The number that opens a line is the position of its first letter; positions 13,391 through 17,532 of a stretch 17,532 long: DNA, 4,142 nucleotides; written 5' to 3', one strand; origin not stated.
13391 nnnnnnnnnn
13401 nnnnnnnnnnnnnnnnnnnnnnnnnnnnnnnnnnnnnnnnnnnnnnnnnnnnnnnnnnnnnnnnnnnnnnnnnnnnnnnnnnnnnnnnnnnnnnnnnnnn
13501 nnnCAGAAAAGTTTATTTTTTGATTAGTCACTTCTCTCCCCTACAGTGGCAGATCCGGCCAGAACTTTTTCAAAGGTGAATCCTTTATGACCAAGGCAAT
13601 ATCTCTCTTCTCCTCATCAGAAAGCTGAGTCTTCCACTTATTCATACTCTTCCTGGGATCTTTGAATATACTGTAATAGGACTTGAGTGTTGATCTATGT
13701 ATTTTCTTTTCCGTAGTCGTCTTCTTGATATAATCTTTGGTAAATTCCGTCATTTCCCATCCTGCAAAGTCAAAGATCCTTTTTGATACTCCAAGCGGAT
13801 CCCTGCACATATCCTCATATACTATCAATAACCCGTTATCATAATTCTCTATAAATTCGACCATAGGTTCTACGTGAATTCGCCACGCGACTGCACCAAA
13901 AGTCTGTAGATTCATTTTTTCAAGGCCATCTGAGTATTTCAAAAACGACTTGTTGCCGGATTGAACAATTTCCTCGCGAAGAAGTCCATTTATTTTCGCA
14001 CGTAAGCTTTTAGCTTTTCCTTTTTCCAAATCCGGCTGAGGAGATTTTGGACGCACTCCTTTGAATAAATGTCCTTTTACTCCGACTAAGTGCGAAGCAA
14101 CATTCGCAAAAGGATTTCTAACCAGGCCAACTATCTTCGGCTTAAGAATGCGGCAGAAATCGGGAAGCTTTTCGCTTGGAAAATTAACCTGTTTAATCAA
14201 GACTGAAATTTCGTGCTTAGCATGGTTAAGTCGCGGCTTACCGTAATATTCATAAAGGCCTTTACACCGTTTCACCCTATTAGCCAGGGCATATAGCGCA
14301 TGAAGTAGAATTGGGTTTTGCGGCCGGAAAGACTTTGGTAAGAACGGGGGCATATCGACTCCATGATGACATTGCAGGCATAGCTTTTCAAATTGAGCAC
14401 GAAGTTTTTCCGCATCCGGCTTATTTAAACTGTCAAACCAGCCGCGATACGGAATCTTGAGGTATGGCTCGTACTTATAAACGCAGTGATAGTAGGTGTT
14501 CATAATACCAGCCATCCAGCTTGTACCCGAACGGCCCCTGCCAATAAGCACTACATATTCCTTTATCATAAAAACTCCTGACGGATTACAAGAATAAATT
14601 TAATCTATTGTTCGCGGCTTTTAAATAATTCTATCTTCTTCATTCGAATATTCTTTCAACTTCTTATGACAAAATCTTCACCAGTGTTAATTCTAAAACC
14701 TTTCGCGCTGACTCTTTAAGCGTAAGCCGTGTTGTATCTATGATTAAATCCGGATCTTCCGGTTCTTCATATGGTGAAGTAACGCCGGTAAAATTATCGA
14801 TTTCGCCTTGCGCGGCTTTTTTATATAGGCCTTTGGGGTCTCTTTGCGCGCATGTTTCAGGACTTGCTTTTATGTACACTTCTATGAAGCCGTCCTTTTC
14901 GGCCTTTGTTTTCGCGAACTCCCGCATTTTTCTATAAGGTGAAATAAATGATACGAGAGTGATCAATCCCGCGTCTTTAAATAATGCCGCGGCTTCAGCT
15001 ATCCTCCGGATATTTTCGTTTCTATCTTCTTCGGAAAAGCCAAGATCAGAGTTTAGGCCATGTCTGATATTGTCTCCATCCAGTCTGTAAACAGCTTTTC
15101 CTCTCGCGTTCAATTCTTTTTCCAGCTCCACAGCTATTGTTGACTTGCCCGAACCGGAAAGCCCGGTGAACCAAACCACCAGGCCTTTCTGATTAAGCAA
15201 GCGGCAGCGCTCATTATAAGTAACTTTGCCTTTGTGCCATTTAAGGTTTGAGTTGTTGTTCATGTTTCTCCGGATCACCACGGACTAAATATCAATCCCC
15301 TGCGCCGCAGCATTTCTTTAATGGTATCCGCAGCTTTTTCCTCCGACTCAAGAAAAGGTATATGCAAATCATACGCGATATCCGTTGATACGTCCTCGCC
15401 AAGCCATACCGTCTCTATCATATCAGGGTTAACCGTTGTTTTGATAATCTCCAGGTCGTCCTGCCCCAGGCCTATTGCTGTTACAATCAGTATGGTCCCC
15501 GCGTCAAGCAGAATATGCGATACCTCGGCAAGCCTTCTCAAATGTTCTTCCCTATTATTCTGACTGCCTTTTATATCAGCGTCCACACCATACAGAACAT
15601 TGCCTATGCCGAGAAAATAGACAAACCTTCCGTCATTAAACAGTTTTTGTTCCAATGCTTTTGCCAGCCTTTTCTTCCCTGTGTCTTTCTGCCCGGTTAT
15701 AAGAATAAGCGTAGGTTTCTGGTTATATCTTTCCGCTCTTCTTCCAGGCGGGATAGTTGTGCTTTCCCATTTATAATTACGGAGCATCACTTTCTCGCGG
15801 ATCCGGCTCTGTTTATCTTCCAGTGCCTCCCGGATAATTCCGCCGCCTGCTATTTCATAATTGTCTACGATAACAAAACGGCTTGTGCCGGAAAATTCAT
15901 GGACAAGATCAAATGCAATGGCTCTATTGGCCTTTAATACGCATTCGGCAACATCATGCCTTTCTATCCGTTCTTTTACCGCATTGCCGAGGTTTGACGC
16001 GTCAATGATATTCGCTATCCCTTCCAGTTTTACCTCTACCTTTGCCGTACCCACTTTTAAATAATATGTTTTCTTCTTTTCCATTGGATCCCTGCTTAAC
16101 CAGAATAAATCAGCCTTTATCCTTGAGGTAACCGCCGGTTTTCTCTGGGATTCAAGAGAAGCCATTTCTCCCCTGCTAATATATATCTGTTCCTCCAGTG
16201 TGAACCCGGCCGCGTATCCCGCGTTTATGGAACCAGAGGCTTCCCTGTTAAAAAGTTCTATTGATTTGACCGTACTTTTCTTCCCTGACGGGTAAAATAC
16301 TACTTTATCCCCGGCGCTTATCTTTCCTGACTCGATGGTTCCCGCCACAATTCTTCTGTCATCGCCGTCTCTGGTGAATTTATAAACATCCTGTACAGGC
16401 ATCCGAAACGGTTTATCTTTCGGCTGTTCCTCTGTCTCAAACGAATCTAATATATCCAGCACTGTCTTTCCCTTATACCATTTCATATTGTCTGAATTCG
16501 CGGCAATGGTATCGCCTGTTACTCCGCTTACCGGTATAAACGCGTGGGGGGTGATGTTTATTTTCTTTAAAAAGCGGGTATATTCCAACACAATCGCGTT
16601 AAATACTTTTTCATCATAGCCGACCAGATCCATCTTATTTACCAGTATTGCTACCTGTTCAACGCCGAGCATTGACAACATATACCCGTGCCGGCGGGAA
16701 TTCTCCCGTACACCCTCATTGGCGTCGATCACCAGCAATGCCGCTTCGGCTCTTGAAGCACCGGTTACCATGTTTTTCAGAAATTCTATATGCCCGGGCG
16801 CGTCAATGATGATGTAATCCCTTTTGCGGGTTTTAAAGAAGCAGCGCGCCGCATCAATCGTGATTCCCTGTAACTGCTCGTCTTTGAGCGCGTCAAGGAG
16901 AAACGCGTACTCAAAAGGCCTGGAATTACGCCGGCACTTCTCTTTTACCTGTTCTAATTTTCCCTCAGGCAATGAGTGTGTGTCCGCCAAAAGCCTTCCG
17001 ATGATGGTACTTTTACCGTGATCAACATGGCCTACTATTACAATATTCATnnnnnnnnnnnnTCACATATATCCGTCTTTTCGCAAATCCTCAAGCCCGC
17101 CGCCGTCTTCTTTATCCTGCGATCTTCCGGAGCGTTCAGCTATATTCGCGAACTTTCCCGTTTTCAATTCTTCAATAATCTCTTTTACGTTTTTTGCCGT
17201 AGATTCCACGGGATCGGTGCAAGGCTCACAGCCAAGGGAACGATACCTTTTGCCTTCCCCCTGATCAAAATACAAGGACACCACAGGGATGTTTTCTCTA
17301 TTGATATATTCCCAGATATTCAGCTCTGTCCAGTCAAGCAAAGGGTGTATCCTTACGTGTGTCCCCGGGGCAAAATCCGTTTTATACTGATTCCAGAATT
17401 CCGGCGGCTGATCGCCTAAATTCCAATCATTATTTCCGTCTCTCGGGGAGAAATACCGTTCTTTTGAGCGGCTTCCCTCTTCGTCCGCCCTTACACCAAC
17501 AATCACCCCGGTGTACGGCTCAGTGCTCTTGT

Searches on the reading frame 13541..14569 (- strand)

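Call 32: search_protein_families(library=pfam, proteins=[window:13541-14569:-], max_evalue=0.01)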
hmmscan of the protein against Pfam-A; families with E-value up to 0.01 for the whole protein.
window:13541-14569:- (342 aa): 3 families
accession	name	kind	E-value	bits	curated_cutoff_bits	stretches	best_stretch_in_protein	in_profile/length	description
PF00685.33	Sulfotransfer_1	-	3.9e-11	43.3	22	1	6-328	4-247/255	Sulfotransferase domain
PF13469.12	Sulfotransfer_3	-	2e-07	31.9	27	0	221-275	158-216/216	Sulfotransferase family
PF13442.11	Cytochrome_CBB3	-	0.00028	21.6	27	0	52-83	2-34/68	Cytochrome C oxidase, cbb3-type, subunit III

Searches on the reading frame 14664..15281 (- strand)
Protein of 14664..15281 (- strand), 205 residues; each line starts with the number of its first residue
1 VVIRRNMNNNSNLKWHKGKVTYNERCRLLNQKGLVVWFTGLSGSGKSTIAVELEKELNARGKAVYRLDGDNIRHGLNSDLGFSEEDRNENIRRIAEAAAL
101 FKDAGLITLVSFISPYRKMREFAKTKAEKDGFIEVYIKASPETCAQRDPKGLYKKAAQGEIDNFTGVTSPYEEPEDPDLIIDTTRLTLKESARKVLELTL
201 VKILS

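Call 79: search_protein_families(library=pfam, proteins=[window:14664-15281:-], max_evalue=0.001)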
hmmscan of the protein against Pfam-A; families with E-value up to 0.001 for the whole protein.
window:14664-15281:- (205 aa): 6 families
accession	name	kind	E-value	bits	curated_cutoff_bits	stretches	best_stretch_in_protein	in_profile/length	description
PF01583.26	APS_kinase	-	2.9e-67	225.9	21.1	1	32-182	1-152/152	Adenylylsulphate kinase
PF13671.12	AAA_33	-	1.7e-07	32.1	27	1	35-147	1-114/143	AAA domain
PF13238.12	AAA_18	-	5.1e-07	30.6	29.4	1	38-147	3-107/128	AAA domain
PF08433.16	KTI12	-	5e-06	26.7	22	1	36-175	4-141/271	Chromatin associated protein KTI12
PF01656.29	CbiA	-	0.00068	20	25.4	1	40-102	6-66/125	CobQ/CobB/MinD/ParA nucleotide binding domain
PF02224.24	Cytidylate_kin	-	0.00092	19.4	26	0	40-60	5-25/211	Cytidylate kinase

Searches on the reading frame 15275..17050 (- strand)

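Call 79: search_protein_families(library=pfam, proteins=[window:15275-17050:-], max_evalue=0.001)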
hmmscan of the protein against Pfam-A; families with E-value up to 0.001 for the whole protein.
window:15275-17050:- (591 aa): 5 families
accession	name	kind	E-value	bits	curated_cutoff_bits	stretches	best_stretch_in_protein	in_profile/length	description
PF00009.33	GTP_EFTU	-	1.5e-43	149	26.5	1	1-202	4-183/188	Elongation factor Tu GTP binding domain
PF22594.2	GTP-eEF1A_C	-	1.4e-13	51.5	27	1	311-406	2-100/101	GTP-eEF1A C-terminal domain-like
PF01583.26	APS_kinase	-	2.3e-13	50.9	21.1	1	446-541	2-97/152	Adenylylsulphate kinase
PF03144.31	GTP_EFTU_D2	-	2.1e-07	31.7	30.3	1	233-282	2-59/73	Elongation factor Tu domain 2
PF01926.29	MMR_HSR1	-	1.4e-06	28.8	21.9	0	59-121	28-96/113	50S ribosome-binding GTPase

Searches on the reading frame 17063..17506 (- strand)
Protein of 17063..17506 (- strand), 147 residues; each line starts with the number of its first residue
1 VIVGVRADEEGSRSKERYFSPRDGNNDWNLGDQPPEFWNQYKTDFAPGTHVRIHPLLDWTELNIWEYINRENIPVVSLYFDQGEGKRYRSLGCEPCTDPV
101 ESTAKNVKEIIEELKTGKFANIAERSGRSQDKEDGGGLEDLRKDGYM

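Call 79: search_protein_families(library=pfam, proteins=[window:17063-17506:-], max_evalue=0.001)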
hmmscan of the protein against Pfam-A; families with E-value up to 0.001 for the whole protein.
window:17063-17506:- (147 aa): 1 family
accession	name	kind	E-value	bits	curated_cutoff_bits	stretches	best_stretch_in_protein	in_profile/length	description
PF01507.26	PAPS_reduct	-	4.4e-20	72.9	22.5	1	1-99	104-175/175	Phosphoadenosine phosphosulfate reductase domain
